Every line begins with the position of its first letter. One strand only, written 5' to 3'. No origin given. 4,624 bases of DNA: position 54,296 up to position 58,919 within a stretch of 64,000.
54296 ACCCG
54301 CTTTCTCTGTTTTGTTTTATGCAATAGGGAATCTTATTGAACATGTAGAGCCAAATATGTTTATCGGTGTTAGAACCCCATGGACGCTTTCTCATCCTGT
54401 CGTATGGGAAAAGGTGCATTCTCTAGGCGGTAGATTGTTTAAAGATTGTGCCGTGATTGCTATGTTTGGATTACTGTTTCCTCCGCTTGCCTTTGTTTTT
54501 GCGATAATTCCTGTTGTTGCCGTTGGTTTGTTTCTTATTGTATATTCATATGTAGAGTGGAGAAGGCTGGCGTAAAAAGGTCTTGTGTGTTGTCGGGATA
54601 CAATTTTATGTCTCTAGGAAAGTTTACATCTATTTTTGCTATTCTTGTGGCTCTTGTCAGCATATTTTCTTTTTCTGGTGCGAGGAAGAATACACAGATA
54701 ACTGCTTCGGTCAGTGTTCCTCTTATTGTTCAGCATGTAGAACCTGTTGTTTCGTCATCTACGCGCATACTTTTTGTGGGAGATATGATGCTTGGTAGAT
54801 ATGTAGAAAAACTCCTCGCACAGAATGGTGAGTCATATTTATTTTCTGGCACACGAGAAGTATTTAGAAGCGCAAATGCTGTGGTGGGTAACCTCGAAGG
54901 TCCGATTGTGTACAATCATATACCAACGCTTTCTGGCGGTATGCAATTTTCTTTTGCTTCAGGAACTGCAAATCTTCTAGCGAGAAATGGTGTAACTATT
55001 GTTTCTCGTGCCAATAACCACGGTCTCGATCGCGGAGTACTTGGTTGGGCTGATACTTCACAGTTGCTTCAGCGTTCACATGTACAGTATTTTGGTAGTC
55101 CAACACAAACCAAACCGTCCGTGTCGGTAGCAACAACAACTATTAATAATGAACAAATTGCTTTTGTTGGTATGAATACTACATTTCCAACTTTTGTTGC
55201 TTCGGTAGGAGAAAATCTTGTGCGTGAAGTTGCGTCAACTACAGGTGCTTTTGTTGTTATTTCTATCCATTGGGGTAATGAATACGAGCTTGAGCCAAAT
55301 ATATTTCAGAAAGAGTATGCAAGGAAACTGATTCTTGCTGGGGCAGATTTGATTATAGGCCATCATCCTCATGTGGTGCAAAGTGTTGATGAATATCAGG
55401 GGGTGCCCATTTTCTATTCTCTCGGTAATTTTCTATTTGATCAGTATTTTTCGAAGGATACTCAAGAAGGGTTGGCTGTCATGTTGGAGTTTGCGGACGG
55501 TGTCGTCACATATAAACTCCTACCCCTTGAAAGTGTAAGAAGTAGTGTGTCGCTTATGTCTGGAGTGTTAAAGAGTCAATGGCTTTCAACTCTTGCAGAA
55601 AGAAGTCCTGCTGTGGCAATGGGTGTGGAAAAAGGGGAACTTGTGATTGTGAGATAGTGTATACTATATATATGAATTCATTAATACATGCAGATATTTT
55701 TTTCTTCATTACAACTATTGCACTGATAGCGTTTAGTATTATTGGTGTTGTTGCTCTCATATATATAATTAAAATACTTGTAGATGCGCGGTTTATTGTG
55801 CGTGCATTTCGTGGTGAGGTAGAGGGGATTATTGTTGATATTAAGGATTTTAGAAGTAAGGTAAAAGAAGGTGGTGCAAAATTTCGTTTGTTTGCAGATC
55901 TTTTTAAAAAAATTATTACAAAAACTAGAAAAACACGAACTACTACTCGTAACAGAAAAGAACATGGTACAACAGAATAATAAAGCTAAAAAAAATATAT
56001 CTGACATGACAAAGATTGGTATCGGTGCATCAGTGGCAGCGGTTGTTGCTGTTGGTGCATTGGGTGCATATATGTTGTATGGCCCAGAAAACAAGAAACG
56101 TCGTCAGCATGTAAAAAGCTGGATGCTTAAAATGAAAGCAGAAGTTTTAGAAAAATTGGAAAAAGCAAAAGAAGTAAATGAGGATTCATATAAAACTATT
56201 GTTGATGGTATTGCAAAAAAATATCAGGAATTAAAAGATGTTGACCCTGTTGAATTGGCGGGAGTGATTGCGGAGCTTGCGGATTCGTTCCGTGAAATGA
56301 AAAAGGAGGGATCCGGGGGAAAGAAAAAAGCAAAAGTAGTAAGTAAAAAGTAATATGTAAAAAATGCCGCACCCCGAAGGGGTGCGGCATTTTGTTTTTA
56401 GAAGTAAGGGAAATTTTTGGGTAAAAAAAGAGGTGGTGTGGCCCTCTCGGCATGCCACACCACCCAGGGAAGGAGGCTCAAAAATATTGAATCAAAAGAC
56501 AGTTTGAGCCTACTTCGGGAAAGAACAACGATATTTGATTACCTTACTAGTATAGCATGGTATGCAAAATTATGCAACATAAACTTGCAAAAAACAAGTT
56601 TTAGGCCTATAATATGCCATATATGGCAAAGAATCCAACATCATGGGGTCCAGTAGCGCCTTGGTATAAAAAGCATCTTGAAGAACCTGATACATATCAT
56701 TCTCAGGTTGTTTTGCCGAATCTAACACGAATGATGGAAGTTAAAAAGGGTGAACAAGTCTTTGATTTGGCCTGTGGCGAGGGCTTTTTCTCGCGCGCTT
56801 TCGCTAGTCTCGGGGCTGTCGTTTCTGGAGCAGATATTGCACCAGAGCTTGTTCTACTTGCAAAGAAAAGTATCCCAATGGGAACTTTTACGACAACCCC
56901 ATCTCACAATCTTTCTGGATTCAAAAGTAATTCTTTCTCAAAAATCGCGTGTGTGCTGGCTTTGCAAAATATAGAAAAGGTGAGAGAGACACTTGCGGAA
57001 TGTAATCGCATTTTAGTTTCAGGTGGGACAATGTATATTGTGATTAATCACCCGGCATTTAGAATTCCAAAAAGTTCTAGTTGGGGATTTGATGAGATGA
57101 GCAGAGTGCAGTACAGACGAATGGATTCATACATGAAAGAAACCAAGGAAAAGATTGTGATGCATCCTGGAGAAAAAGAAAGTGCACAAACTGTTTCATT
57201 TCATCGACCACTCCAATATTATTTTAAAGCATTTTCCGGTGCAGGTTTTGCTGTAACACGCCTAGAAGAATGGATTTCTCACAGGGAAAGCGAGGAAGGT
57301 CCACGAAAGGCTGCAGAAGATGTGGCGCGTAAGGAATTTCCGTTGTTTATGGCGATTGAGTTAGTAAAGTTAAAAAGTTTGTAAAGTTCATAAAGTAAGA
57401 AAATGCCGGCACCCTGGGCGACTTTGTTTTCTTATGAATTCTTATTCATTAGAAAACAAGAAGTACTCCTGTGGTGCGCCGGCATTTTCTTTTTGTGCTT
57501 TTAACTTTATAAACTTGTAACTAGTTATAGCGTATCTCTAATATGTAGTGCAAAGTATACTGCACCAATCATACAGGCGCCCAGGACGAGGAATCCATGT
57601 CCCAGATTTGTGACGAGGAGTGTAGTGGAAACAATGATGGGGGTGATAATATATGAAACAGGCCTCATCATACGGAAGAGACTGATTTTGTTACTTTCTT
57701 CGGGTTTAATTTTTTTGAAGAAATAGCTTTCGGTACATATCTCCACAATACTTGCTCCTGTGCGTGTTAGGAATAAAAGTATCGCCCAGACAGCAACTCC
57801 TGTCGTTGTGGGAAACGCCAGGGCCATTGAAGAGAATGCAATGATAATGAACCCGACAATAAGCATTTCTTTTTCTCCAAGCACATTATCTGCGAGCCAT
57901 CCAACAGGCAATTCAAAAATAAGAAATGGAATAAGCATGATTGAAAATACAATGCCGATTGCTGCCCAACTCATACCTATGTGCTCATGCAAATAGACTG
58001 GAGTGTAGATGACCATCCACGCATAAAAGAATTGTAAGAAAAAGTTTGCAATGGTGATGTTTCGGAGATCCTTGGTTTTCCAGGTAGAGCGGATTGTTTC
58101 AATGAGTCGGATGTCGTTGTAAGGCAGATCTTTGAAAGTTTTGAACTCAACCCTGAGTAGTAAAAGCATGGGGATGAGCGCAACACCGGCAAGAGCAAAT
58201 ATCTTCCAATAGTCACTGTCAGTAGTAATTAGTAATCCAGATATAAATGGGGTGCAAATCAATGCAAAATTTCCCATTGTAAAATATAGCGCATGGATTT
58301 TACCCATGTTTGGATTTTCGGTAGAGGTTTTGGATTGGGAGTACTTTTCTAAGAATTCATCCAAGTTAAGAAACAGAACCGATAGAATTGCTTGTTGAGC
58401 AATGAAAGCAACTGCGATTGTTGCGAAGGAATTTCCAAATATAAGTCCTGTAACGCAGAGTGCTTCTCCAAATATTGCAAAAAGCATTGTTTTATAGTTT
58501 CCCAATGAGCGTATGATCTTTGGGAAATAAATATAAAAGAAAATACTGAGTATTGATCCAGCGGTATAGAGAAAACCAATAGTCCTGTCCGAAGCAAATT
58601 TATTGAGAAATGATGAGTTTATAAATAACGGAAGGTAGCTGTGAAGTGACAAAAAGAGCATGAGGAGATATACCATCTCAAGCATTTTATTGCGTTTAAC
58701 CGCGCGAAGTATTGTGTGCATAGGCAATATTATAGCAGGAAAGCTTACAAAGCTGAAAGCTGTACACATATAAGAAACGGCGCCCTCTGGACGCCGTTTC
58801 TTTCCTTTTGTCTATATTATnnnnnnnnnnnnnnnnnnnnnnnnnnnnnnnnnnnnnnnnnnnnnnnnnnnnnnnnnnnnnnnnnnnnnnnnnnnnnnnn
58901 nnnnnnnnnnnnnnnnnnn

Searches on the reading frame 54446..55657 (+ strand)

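Call 55: search_protein_families(library=pfam, proteins=[window:54446-55657:+], max_evalue=0.00001)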
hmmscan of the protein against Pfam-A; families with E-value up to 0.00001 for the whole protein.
window:54446-55657:+ (403 aa): 1 family
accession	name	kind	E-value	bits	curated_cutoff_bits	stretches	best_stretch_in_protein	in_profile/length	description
PF09587.15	PGA_cap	-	2.4e-54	185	27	1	108-333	2-255/255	Bacterial capsule synthesis protein PGA_cap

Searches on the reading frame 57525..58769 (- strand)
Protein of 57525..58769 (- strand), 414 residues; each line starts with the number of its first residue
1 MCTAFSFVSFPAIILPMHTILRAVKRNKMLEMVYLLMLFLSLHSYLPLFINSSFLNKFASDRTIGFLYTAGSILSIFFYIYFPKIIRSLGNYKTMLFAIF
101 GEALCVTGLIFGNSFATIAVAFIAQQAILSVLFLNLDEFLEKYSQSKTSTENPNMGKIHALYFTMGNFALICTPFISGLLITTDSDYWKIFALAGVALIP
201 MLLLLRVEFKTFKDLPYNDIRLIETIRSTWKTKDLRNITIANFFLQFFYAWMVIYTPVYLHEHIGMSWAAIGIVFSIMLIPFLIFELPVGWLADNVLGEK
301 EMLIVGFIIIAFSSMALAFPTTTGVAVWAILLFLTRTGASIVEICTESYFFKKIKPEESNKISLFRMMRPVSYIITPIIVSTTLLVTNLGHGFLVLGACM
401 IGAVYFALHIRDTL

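Call 55: search_protein_families(library=pfam, proteins=[window:57525-58769:-], max_evalue=0.00001)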
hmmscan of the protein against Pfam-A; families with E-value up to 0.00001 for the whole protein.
window:57525-58769:- (414 aa): 2 families
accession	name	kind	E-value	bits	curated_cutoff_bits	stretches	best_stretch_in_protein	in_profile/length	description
PF07690.21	MFS_1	-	1.3e-22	80.6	33.4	1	37-375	5-345/347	Major Facilitator Superfamily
PF12832.13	MFS_1_like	-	1.2e-06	28.3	25.2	0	243-406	6-175/373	MFS_1 like family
